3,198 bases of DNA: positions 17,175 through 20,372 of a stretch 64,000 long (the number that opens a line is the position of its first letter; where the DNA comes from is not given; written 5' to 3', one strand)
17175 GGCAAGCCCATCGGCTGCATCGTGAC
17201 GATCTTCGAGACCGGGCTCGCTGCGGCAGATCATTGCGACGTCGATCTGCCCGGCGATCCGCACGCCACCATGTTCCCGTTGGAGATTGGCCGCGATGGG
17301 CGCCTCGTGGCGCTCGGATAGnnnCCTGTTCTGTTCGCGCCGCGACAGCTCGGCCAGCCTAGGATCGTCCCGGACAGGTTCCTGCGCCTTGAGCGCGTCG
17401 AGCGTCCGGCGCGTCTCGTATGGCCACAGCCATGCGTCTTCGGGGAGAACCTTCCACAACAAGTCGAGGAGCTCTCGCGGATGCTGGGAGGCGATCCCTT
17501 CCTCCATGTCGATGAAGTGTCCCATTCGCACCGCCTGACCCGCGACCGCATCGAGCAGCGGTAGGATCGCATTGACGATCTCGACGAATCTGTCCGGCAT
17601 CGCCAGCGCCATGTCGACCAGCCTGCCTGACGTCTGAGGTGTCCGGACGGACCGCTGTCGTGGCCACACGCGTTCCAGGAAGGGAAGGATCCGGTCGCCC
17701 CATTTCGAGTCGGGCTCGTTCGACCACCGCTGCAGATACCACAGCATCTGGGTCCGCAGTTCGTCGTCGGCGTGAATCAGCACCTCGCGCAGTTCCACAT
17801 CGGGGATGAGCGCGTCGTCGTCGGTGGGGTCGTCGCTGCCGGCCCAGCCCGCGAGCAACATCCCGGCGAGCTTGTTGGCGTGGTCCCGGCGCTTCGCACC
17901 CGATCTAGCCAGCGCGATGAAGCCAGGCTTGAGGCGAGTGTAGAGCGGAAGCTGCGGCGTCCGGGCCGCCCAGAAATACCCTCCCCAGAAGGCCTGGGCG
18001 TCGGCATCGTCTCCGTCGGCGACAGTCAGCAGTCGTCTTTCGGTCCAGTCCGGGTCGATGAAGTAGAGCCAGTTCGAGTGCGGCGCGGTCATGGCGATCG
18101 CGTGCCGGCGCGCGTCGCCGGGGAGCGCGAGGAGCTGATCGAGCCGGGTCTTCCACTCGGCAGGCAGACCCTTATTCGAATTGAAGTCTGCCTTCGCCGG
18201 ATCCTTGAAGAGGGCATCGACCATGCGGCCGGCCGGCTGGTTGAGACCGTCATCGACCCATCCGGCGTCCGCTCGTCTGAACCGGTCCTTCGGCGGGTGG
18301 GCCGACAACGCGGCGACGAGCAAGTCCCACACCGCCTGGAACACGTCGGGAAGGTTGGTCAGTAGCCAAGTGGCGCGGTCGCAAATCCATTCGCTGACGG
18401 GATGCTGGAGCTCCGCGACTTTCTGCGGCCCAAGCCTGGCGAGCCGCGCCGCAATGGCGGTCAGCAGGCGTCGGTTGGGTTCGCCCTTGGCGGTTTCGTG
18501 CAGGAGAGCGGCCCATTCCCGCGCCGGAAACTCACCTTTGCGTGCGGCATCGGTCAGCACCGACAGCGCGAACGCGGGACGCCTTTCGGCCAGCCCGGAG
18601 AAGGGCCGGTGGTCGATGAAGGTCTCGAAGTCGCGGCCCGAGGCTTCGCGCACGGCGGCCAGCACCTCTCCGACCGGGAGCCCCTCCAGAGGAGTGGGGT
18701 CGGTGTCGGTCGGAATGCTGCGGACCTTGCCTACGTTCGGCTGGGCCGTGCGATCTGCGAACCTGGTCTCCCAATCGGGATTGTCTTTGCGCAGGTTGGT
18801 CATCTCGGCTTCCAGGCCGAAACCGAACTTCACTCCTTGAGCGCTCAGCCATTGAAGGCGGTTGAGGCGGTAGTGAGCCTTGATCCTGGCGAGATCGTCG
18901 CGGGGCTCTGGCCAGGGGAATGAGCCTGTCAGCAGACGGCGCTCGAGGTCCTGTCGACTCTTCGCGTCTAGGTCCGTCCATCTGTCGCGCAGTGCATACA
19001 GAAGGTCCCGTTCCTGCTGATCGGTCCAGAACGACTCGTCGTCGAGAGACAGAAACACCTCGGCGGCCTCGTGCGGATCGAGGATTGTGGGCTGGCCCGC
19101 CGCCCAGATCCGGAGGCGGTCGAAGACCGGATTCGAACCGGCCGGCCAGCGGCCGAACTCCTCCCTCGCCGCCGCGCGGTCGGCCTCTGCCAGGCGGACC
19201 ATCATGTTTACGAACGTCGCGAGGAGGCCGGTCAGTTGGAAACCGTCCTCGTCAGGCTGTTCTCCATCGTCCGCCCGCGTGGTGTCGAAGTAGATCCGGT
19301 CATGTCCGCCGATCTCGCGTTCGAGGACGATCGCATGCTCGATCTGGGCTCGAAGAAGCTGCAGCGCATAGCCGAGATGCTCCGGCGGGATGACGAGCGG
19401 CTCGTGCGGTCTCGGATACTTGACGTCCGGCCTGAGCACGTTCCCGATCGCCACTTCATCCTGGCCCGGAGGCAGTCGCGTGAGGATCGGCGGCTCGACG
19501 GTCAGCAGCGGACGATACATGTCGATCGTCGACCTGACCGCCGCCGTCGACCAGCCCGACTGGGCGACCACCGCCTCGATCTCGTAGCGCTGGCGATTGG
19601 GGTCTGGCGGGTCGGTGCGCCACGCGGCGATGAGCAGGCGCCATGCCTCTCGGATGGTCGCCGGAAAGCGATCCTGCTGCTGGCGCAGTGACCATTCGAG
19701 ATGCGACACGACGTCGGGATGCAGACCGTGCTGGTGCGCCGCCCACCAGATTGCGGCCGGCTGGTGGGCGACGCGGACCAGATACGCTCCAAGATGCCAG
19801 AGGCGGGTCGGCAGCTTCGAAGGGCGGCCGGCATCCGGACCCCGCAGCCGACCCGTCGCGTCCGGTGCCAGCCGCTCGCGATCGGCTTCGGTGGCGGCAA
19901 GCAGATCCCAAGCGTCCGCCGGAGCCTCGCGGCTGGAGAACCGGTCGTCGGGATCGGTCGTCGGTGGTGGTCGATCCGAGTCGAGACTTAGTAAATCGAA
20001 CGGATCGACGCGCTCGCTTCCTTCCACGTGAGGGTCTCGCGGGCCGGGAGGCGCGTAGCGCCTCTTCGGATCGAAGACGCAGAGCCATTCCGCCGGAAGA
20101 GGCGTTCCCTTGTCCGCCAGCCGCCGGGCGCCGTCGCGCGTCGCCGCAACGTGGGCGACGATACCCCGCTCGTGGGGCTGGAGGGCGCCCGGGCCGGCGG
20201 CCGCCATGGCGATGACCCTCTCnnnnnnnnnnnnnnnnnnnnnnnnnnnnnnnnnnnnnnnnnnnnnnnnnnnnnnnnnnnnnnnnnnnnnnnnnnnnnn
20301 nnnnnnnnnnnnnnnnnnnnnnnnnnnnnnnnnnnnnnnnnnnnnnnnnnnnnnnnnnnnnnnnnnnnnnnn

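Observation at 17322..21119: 1265 aa SIR2-like protein: candidate single-gene NAD+-depleting defence (DSR-like, but with an unassigned 950 aa C-terminal region)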

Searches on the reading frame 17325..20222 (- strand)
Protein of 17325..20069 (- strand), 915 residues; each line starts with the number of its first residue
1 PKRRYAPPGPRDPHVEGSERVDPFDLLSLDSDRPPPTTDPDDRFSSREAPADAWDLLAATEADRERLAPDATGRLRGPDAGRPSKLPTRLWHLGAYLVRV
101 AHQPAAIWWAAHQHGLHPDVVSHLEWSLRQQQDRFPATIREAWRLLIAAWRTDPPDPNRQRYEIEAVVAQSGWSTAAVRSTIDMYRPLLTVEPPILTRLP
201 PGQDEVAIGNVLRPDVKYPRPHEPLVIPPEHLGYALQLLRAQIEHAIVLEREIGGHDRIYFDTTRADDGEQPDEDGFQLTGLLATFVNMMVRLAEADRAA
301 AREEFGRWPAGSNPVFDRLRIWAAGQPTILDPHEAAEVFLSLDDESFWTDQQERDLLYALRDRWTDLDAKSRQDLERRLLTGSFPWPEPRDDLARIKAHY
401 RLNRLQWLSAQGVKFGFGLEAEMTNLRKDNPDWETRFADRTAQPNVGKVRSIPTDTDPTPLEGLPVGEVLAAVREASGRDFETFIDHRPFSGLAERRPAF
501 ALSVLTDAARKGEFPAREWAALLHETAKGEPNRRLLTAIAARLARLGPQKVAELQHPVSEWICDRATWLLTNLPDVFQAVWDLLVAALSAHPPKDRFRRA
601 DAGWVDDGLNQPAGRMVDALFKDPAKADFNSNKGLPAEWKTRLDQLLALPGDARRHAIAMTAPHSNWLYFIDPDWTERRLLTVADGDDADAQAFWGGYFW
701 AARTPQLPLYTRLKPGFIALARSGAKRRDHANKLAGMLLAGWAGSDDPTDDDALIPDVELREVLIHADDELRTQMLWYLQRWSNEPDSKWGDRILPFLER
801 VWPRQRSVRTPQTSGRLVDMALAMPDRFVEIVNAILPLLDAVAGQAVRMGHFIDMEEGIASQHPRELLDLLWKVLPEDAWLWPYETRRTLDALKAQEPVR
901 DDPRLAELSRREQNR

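Call 12: search_protein_families(library=ncbifam, proteins=[window:17325-20069:-], max_evalue=10)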
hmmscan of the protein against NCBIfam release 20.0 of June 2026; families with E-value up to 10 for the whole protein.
window:17325-20069:- (915 aa): 1 family
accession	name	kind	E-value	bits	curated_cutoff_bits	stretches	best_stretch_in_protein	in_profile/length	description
NF041818.1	Dsr1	equivalog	4e-54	183.8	1400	1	282-904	637-1254/1263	anti-phage defense-associated sirtuin Dsr1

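Call 13: search_protein_families(library=padloc, proteins=[window:17325-20069:-], max_evalue=10)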
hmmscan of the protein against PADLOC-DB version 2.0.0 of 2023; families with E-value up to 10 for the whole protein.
window:17325-20069:- (915 aa): 2 families
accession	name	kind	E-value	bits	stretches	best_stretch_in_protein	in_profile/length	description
PDLC02183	Dsr1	-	4.7e-38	128.6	1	248-910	603-1271/1275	-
PDLC04167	Dsr1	-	3.2e-28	96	2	496-904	825-1231/1248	-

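Call 37: find_related_loci(query=A1, collection=genome_contigs, flank=8000)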
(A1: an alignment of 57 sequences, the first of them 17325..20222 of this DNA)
Query A1 (966 aa) in genome_contigs; peptide patterns used: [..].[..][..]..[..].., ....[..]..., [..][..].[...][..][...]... (x = any residue, [..] = any of these).
599 stretches matched a pattern (row limit reached: there are more); 347 encode a relative of the query (tblastn E <= 1e-3); the best 80 are kept; 80 distinct loci.
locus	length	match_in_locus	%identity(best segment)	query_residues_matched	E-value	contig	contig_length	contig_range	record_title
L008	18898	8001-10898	92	1-966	0e+0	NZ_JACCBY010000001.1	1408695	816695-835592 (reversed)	Sphingomonas melonis strain AS2.3 Ga0372459_01, whole genome shotgun sequence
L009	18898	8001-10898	92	1-966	0e+0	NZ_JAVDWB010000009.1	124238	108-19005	Croceicoccus sp. BE223 Ga0454548_09, whole genome shotgun sequence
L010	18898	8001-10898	70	1-966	0e+0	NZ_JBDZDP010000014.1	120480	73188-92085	Xanthobacter sp. KR7-65 contig14, whole genome shotgun sequence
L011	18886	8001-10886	55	2-963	0e+0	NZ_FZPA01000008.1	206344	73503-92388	Sphingopyxis indica strain DS15, whole genome shotgun sequence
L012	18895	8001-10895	93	1-965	0e+0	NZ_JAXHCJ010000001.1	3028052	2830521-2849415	Erythrobacter sp. R86502 contig_1, whole genome shotgun sequence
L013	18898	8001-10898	64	1-966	0e+0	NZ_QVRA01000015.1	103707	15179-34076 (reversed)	Sphingobium terrigena strain EO9 E09_15, whole genome shotgun sequence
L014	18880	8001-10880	46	1-964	0e+0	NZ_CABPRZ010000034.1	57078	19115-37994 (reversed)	Pandoraea terrae strain LMG 30175, whole genome shotgun sequence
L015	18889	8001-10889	45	2-962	0e+0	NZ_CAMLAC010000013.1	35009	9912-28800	MAG: uncultured Sphingomonas sp. isolate SRR7287211_bin.7_metawrap_v1.3.0_MAG ERZ10357897_179, whole genome shotgun sequ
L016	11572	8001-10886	44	3-962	0e+0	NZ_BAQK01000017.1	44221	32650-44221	Gluconacetobacter johannae DSM 13595, whole genome shotgun sequence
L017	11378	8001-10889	45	3-964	0e+0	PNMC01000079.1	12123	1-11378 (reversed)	MAG: Parvibaculum sp. isolate DS1.004 DS1_1001754_12123, whole genome shotgun sequence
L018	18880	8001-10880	42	2-959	0e+0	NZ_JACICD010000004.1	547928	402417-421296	Ancylobacter tetraedralis strain DSM 5895 Ga0373299_04, whole genome shotgun sequence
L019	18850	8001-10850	44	17-964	0e+0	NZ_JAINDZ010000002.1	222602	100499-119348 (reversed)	Methylosinus sp. Sm6 NODE_2_length_222602_cov_83.059962, whole genome shotgun sequence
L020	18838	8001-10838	46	16-959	0e+0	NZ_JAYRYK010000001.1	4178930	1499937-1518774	MAG: Sphingosinicella sp. isolate EBPR_s431bin.22 NODE_1_length_4178930_cov_4.126236, whole genome shotgun sequence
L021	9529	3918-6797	43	3-954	0e+0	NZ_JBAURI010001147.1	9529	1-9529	MAG: Bradyrhizobium sp. isolate MFD01703_ilm_asm_bin15 k127_287539, whole genome shotgun sequence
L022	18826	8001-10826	42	16-954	0e+0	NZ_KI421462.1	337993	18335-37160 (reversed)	Mesorhizobium loti CJ3sym A3A9DRAFT_scaffold_3.4, whole genome shotgun sequence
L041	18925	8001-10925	34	2-962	0e+0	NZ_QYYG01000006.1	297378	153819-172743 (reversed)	Serratia inhibens strain S40 scaffold_6, whole genome shotgun sequence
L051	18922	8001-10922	34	1-962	2e-169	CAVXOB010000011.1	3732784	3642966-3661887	MAG: uncultured Planctomycetota bacterium isolate MFD01721.bin.1.88 genome assembly, contig: contig_8791, whole genome s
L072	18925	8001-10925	30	1-962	5e-149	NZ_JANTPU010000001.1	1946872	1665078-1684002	Pseudidiomarina sp. CB1 1, whole genome shotgun sequence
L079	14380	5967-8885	34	1-962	0e+0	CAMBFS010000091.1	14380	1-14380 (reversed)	MAG: Klebsiella pneumoniae isolate TH-08apr19-175 genome assembly, contig: TH-08apr19-C11038, whole genome shotgun seque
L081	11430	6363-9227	33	4-962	5e-141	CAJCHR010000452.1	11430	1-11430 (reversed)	Actinobacteria bacterium 21-64-8 isolate BOG_genome_mining.111 genome assembly, contig: k141_6414985, whole genome shotg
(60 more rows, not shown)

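Call 44: search_protein_families(library=ncbifam, proteins=[L079:5070-8894:+, L041:7101-10940:+, L072:7101-10940:+, L051:7104-10937:+, L081:5463-9242:+], max_evalue=0.00001)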
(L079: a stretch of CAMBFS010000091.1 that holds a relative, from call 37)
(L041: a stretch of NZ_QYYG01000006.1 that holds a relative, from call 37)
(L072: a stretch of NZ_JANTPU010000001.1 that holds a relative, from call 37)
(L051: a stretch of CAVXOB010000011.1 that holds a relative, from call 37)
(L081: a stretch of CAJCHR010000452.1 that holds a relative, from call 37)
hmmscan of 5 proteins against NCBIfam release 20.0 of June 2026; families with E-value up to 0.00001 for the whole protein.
L079:5070-8894:+ (1274 aa): 1 family
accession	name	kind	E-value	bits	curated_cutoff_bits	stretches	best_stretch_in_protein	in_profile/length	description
NF041818.1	Dsr1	equivalog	5.5e-125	418.6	1400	2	1-350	1-355/1263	anti-phage defense-associated sirtuin Dsr1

L041:7101-10940:+ (1279 aa): 1 family
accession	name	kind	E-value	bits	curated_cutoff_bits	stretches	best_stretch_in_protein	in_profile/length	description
NF041818.1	Dsr1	equivalog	8.5e-138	461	1400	1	1-1273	1-1259/1263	anti-phage defense-associated sirtuin Dsr1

L072:7101-10940:+ (1279 aa): 1 family
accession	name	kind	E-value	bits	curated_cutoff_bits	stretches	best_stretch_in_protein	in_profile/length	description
NF041818.1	Dsr1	equivalog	8.1e-105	351.8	1400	2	1-386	1-389/1263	anti-phage defense-associated sirtuin Dsr1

L051:7104-10937:+ (1277 aa): 1 family
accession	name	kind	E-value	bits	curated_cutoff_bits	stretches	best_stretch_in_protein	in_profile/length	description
NF041818.1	Dsr1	equivalog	6.8e-125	418.3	1400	2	1-347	1-354/1263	anti-phage defense-associated sirtuin Dsr1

L081:5463-9242:+ (1259 aa): 1 family
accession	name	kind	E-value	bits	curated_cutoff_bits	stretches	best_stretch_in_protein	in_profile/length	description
NF041818.1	Dsr1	equivalog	2.8e-102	343.4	1400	2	1-347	1-354/1263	anti-phage defense-associated sirtuin Dsr1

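Call 45: predict_structure(alignment_id=A1)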
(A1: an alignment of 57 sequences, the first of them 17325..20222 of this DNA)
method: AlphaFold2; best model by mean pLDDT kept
length: 966 residues; sequences in the alignment: 57
mean_pLDDT: 87.1   pTM: 0.56
mean pLDDT of the five models: 87.1, 86.9, 85.9, 85.8, 85.4
residues with pLDDT >= 90: 532; 70-90: 355; 50-70: 77; < 50: 2
segments of 3 or more residues with pLDDT < 50: none
pLDDT, mean of each block of 10 residues (from residue 1): 83 87 89 84 92 88 67 86 76 63 89 75 81 84 94 92 91 94 89 92 82 93 94 93 79 70 88 89 95 93 80 68 74 91 94 93 86 92 94 90 88 93 94 80 88 94 92 94 90 69 83 91 88 81 94 95 93 93 92 92 95 94 94 95 78 79 94 89 88 96 94 93 93 90 91 84 92 77 90 73 82 92 91 83 90 90 90 88 93 69 61 90 89 79 87 90 83
secondary structure, 60 per line:
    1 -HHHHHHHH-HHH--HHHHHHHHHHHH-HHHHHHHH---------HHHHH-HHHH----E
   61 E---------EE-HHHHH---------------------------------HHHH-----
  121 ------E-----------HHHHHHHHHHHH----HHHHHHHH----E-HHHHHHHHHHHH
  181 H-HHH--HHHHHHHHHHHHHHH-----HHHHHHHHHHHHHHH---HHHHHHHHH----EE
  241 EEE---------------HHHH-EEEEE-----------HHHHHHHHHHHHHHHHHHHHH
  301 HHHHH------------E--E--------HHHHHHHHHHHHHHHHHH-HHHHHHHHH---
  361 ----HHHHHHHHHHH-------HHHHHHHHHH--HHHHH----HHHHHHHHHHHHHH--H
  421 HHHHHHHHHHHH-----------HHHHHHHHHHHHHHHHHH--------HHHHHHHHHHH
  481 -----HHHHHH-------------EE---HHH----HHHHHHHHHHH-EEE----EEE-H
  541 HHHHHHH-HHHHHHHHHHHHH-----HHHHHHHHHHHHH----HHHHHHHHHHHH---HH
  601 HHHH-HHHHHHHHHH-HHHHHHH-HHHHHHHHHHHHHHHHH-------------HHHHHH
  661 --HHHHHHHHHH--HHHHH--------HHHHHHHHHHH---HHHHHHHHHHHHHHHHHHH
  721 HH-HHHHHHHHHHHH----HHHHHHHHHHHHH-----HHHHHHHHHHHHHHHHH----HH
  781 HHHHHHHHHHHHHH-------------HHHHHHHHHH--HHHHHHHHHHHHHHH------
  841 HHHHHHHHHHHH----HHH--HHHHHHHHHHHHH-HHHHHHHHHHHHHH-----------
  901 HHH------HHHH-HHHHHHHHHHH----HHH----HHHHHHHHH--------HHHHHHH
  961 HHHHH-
elements in order (helices of 4 or more, strands of 3 or more residues): H2-9 H16-27 H29-36 H46-50 H52-55 H74-78 H112-115 H139-150 H155-162 H169-181 H188-202 H208-222 H226-234 E239-243 H259-262 E264-268 H280-305 H330-347 H349-357 H365-375 H383-392 H395-399 H404-417 H420-432 H444-461 H470-480 H486-491 H517-527 E529-531 E536-538 H540-547 H549-561 H567-579 H584-595 H599-604 H606-615 H617-623 H625-641 H655-660 H663-672 H675-679 H688-698 H702-722 H724-735 H740-752 H758-774 H779-794 H808-817 H820-834 H841-852 H862-874 H876-889 H910-913 H915-925 H937-945 H954-965

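Call 47: fold_search(model_id=the predicted structure, library=pdb)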
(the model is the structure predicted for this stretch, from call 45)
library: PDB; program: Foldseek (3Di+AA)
matches with E <= 10: 1003; with E <= 0.001: 5
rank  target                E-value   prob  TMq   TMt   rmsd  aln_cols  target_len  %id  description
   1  9f44_A                2.4e-04  1.00  0.19  0.10  23.0       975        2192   11  cryo-EM structure of LST2 TOS peptide bound to human mTOR complex 1 (released 2024-08-14)
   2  7su3_A                4.6e-04  0.98  0.16  0.06  25.8      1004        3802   10  CryoEM structure of DNA-PK complex VII (released 2022-01-12)
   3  4a0c_A                5.8e-04  0.99  0.18  0.16  25.3      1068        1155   12  Structure of the CAND1-CUL4B-RBX1 complex (released 2011-11-30)
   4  8fn4_4                5.8e-04  0.99  0.15  0.18  29.3       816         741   12  Cryo-EM structure of RNase-treated RESC-A in trypanosomal RNA editing (released 2023-07-19)
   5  6zwm_B                8.0e-04  0.99  0.20  0.10  22.2       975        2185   11  cryo-EM structure of human mTOR complex 2, overall refinement (released 2020-11-18)
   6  2xwu_B                1.1e-03  0.96  0.16  0.17  23.3       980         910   12  CRYSTAL STRUCTURE OF IMPORTIN 13 - UBC9 COMPLEX (released 2010-12-29)
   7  6zfp                  1.1e-03  0.93  0.15  0.06  27.2      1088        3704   10  Cryo-EM structure of DNA-PKcs (State 2) (released 2020-10-21)
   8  6n1z_D                1.4e-03  1.00  0.24  0.24  22.2       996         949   11  Importin-9 bound to H2A-H2B (released 2019-03-20)
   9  2npp_A                1.5e-03  1.00  0.21  0.31  16.9       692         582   11  Structure of the Protein Phosphatase 2A Holoenzyme (released 2006-12-12)
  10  7pea_A                1.5e-03  0.99  0.19  0.10  22.1       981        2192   10  cryo-EM structure of DEPTOR bound to human mTOR complex 1, overall refinement (released 2021-09-08)
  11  2pf4_C                1.7e-03  1.00  0.19  0.27  19.1       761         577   12  Crystal structure of the full-length simian virus 40 small t antigen complexed with the protein phosphatase 2A Aalpha  (released 2007-08-07)
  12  8rbx_p                1.8e-03  1.00  0.21  0.30  17.4       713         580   10  Structure of Integrator-PP2A bound to a paused RNA polymerase II-DSIF-NELF-nucleosome complex (released 2024-02-07)
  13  6igx_B                1.8e-03  0.99  0.20  0.24  22.6       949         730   10  Crystal structure of human CAP-G in complex with CAP-H (released 2019-03-13)
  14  8u89_A                1.9e-03  0.99  0.18  0.26  18.2       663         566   13  The structure of the PP2A-B56Delta holoenzyme mutant - E197K (released 2024-01-10)
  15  9n75_LM               2.0e-03  0.91  0.15  0.11  38.7       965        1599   10  SSU processome maturation and disassembly, State I (released 2025-11-05)
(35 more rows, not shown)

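Call 74: search_protein_families(library=padloc, alignment_id=A5, max_evalue=1e-10)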
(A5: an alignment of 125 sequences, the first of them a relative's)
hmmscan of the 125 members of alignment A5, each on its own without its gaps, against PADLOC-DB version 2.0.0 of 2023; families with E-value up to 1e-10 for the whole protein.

A. member 1, L008:5438-6535:- (365 aa): 0 families

B. families by the number of members that match (of 125 scanned): 88 families (the first 25 are shown)
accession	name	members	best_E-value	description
PDLC03963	SoFic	2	3.7e-124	-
PDLC04966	PDC-S24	2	1.7e-21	-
PDLC02161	Avs2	1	0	-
PDLC02164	Avs2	1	0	-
PDLC05009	PDC-S37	1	5.4e-188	-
PDLC02162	Avs2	1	5.7e-167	-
PDLC02944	RT_III-A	1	9.3e-158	-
PDLC02166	Avs2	1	5.2e-150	-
PDLC02163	Avs2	1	7e-144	-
PDLC00781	Cyclase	1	3.1e-142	oligonucleotide-cyclase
PDLC02165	Avs2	1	4.4e-140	-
PDLC00768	Cyclase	1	1.4e-129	oligonucleotide-cyclase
PDLC00806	Cyclase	1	1.1e-114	oligonucleotide-cyclase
PDLC00775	Cyclase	1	1.1e-109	oligonucleotide-cyclase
PDLC00757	Effector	1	7.7e-109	Phospholipase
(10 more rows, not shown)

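Call 81: search_protein_families(library=pfam, alignment_id=A5, max_evalue=0.00001)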
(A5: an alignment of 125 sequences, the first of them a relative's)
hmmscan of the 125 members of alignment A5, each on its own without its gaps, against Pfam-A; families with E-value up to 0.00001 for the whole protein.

A. member 1, L008:5438-6535:- (365 aa): 0 families

B. families by the number of members that match (of 125 scanned): 98 families (the first 25 are shown)
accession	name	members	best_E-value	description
PF07690.21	MFS_1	3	3.3e-27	Major Facilitator Superfamily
PF13683.12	rve_3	2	2.7e-33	Integrase core domain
PF00106.31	adh_short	2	1.3e-31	short chain dehydrogenase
PF13561.12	adh_short_C2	2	2.4e-30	Enoyl-(Acyl carrier protein) reductase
PF00589.27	Phage_integrase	2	2.4e-29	Phage integrase family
PF00665.32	rve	2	6.4e-29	Integrase core domain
PF13784.11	Fic_N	2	2.6e-25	Fic/DOC family N-terminal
PF02661.23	Fic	2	1.2e-20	Fic/DOC family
PF13276.12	HTH_21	2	2e-17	HTH-like domain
PF14279.12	HNH_5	2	9.8e-07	HNH endonuclease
PF24404.1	nSTAND_NTPase7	1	1.5e-176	Novel STAND NTPase 7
PF19614.4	DUF6119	1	2.3e-134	Family of unknown function (DUF6119)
PF01515.24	PTA_PTB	1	1.9e-103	Phosphate acetyl/butaryl transferase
PF05643.16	GNA1162-like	1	3.3e-87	Putative lipoprotein GNA1162-like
PF00488.27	MutS_V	1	2e-86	MutS domain V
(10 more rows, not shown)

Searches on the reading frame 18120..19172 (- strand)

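Call 12: search_protein_families(library=ncbifam, proteins=[window:18120-19172:-], max_evalue=10)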
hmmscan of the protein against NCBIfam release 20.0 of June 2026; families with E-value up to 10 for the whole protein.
window:18120-19172:- (351 aa): 1 family
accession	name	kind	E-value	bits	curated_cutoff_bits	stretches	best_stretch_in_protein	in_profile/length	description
NF041818.1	Dsr1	equivalog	2.8e-22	78.3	1400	1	2-347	656-999/1263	anti-phage defense-associated sirtuin Dsr1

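Call 13: search_protein_families(library=padloc, proteins=[window:18120-19172:-], max_evalue=10)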
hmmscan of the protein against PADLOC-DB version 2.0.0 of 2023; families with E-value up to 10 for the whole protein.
window:18120-19172:- (351 aa): 2 families
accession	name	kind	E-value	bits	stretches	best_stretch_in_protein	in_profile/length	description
PDLC02183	Dsr1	-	1e-10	38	1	8-347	665-1008/1275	-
PDLC04167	Dsr1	-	0.0077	11.9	1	197-348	825-973/1248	-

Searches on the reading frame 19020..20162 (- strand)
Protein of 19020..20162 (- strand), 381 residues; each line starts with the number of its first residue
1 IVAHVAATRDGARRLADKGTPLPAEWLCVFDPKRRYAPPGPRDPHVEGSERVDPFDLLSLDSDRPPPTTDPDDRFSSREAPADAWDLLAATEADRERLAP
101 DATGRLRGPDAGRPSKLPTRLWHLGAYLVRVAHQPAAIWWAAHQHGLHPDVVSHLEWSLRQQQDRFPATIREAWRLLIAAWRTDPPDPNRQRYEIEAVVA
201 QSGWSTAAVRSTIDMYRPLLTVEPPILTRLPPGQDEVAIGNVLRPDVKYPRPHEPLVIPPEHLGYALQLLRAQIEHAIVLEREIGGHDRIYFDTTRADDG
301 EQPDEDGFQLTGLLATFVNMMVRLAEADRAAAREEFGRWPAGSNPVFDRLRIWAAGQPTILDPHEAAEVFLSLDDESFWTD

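Call 12: search_protein_families(library=ncbifam, proteins=[window:19020-20162:-], max_evalue=10)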
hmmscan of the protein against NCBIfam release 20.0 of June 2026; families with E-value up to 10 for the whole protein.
window:19020-20162:- (381 aa): 1 family
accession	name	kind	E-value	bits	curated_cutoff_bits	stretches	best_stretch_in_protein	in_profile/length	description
NF041818.1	Dsr1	equivalog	0.0018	16.1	1400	1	311-380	635-704/1263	anti-phage defense-associated sirtuin Dsr1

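Call 13: search_protein_families(library=padloc, proteins=[window:19020-20162:-], max_evalue=10)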
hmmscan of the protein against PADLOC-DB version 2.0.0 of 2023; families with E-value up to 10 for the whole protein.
window:19020-20162:- (381 aa): 0 families
